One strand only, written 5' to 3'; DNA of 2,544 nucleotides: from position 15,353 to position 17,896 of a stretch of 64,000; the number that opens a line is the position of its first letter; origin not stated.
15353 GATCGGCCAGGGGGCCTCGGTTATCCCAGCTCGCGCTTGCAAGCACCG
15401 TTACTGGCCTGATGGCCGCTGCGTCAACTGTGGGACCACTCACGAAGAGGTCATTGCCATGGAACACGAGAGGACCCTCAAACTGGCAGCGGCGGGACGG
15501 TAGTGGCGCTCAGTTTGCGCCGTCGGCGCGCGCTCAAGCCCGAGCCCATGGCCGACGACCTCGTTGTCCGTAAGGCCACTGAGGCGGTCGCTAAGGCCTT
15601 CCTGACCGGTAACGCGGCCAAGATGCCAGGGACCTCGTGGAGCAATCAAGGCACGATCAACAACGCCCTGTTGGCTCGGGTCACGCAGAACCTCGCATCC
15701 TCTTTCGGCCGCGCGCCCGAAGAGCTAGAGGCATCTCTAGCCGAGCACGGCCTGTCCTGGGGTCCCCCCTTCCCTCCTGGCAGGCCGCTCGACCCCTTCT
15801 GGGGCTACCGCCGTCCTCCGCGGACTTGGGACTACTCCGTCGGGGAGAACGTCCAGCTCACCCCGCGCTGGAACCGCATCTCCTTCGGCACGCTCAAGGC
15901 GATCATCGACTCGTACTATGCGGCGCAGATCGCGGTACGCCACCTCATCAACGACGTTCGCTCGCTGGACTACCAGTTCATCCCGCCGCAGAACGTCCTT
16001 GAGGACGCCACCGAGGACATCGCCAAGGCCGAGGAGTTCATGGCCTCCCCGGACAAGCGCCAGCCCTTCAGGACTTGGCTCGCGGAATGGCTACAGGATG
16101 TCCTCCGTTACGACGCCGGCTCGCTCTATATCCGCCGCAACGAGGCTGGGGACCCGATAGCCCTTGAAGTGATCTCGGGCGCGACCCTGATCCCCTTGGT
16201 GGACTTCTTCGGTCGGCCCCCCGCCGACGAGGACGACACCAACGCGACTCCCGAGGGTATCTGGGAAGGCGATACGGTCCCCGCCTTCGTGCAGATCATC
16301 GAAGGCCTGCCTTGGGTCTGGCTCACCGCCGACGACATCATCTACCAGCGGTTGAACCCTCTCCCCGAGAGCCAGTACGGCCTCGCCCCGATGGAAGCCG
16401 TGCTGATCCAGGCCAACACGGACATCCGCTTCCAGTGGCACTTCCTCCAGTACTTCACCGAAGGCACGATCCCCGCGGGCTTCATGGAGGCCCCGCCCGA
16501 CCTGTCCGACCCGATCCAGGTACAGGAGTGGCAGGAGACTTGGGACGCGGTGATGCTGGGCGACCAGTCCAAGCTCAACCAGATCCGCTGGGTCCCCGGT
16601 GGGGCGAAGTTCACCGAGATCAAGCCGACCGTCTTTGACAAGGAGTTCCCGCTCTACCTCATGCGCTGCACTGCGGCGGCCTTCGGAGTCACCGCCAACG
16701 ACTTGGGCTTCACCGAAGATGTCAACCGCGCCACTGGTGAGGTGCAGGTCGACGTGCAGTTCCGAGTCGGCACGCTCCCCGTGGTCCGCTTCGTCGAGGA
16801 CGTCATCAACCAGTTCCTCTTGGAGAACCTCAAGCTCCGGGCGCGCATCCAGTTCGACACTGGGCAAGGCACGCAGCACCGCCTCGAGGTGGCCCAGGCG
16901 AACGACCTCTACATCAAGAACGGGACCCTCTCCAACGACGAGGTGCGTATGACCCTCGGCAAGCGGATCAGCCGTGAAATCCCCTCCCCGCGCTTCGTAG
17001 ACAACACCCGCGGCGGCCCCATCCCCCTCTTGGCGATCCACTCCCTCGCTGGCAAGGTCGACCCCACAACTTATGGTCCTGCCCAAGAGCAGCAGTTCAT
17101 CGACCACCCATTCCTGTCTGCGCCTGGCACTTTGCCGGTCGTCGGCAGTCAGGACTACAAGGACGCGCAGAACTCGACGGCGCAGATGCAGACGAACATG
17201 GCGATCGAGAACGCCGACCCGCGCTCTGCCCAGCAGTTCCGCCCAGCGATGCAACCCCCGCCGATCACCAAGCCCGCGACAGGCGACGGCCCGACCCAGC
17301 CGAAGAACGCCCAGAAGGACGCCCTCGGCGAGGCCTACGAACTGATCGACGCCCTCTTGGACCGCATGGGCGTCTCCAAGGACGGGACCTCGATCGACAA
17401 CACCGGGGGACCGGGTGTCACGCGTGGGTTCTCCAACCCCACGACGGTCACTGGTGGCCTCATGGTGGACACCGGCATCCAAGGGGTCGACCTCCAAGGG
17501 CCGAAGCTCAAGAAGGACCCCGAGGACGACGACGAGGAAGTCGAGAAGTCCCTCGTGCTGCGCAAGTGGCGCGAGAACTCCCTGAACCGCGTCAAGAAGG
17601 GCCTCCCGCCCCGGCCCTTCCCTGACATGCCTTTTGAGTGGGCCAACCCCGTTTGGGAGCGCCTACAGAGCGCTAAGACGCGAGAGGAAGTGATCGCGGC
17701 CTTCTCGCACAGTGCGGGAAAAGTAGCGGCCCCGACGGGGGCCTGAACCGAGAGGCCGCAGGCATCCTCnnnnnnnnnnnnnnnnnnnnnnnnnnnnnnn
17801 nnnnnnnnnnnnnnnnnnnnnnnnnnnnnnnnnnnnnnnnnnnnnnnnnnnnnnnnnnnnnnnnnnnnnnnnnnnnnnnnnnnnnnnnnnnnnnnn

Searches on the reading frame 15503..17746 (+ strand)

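Call 82: search_protein_families(library=pfam, proteins=[window:15503-17746:+], max_evalue=0.0001)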
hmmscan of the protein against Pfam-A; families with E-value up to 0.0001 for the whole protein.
window:15503-17746:+ (747 aa): 1 family
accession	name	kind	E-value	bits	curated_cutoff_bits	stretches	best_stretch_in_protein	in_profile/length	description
PF04860.17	Phage_portal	-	2e-18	67.1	39.1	1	141-485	3-320/321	Phage portal protein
